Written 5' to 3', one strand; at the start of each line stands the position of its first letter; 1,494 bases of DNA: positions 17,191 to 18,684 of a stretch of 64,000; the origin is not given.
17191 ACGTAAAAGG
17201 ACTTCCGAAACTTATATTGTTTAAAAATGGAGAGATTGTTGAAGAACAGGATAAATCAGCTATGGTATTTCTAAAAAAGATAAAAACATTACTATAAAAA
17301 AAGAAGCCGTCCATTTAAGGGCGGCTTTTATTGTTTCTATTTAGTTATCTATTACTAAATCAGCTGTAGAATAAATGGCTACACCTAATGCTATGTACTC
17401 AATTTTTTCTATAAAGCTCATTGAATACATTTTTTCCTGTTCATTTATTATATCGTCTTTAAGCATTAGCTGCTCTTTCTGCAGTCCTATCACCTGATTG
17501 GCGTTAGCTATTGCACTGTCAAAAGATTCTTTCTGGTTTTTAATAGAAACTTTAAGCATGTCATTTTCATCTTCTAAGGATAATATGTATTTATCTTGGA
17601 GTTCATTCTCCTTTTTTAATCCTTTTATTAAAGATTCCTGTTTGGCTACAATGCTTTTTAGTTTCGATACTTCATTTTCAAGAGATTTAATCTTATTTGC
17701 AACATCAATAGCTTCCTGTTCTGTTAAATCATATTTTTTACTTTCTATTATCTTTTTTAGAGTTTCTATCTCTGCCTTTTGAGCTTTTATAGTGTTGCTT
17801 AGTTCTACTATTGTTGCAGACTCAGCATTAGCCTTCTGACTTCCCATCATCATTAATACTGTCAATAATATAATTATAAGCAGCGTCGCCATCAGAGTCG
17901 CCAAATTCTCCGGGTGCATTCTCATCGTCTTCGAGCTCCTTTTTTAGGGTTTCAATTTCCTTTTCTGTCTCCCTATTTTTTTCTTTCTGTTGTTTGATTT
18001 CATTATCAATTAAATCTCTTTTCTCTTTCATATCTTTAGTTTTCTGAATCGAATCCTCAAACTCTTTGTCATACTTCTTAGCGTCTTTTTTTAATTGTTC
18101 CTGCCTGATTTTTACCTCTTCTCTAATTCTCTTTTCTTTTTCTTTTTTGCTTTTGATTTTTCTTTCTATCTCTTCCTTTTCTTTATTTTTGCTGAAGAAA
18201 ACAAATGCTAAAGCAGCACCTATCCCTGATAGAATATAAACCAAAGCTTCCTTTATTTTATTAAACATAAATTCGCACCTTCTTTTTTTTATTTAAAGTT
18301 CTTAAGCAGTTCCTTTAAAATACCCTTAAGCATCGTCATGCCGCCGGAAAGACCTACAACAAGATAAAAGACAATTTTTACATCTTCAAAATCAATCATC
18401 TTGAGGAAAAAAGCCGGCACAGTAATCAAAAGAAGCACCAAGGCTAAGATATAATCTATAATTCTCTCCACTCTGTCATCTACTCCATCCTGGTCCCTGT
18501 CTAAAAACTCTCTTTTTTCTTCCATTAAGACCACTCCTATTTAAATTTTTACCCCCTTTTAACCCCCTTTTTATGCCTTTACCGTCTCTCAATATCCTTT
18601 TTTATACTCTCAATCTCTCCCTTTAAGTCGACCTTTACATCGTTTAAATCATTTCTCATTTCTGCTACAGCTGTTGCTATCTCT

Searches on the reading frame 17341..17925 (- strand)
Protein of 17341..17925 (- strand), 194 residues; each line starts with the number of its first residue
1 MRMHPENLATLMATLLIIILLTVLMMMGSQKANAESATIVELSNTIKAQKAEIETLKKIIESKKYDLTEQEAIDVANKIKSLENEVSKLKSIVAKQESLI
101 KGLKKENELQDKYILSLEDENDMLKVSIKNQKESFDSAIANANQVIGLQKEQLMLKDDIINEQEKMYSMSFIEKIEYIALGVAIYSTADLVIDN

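Call 3: search_protein_families(library=pfam, proteins=[window:17341-17925:-], max_evalue=0.01)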
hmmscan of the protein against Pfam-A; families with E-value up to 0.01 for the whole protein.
window:17341-17925:- (194 aa): 4 families
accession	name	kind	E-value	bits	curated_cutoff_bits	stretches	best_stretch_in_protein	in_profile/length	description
PF25014.1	NET2A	-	0.00043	20.6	33.1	1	31-145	84-200/235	NET2A-like domain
PF16331.10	TolA_bind_tri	-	0.0049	17.4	30.1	0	31-69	12-50/76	TolA binding protein trimerisation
PF01519.22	DUF16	-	0.0056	17.6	40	1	66-137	30-101/104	Protein of unknown function DUF16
PF04102.17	SlyX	-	0.0094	17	30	0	77-122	10-55/67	SlyX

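Call 44: search_protein_families(library=ncbifam, proteins=[window:17341-17925:-], max_evalue=0.01)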
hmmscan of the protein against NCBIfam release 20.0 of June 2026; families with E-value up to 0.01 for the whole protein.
window:17341-17925:- (194 aa): 4 families
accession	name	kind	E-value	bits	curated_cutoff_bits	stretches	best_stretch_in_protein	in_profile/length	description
TIGR03495.1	phage_LysB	equivalog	0.00027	21.2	92.75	1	15-108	4-92/135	Rz-like lysis system protein LysB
NF038347.1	FtsX_Gpos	exception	0.0037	16.7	225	1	10-142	28-150/296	permease-like cell division protein FtsX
TIGR02169.1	SMC_prok_A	equivalog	0.0067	14.1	729.4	1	29-153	751-871/1165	chromosome segregation protein SMC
NF007439.0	PRK09986.1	equivalog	0.0096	15.3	290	0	47-149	120-223/296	LysR family transcriptional regulator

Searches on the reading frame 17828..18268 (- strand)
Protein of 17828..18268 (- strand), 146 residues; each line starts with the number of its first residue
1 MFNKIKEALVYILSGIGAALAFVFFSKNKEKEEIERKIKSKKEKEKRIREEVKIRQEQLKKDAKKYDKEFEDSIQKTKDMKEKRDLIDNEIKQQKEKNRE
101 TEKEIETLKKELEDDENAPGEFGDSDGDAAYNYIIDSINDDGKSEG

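Call 3: search_protein_families(library=pfam, proteins=[window:17828-18268:-], max_evalue=0.01)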
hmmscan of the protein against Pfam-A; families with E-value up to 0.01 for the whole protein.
window:17828-18268:- (146 aa): 0 families

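Call 44: search_protein_families(library=ncbifam, proteins=[window:17828-18268:-], max_evalue=0.01)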
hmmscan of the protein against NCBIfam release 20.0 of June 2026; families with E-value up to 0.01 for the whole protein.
window:17828-18268:- (146 aa): 5 families
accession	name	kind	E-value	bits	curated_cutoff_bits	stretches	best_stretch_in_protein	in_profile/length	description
NF002572.0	PRK02224.1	equivalog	0.00031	19.1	1087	1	30-124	308-405/888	DNA double-strand break repair ATPase Rad50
TIGR02169.1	SMC_prok_A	equivalog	0.0021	15.8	729.4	1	27-116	835-924/1165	chromosome segregation protein SMC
NF047771.1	LIC_11490_fam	equivalog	0.0022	18.1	100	1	8-115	5-108/235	LIC_11490 family protein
NF033885.1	conj_TraP_IncI1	equivalog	0.003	17.3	135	1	12-118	20-122/217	conjugal transfer protein TraP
NF004595.0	PRK05932.1-2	equivalog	0.0097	14.8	513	0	30-142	51-157/484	RNA polymerase factor sigma-54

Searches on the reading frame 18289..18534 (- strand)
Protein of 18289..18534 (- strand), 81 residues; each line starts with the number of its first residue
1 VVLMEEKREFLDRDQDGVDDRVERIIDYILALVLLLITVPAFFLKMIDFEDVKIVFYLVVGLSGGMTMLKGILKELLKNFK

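Call 3: search_protein_families(library=pfam, proteins=[window:18289-18534:-], max_evalue=0.01)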
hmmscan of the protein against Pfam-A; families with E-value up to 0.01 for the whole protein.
window:18289-18534:- (81 aa): 0 families

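Call 44: search_protein_families(library=ncbifam, proteins=[window:18289-18534:-], max_evalue=0.01)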
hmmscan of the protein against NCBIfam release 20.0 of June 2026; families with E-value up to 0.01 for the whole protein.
window:18289-18534:- (81 aa): 2 families
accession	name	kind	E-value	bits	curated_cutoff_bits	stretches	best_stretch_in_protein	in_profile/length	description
TIGR02893.2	spore_yabQ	equivalog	0.004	17.4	32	1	22-74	34-86/88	spore cortex biosynthesis protein YabQ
NF045514.1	glycotran_HepC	equivalog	0.0076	15.6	140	1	13-47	107-141/220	heterocyst development glycosyltransferase HepC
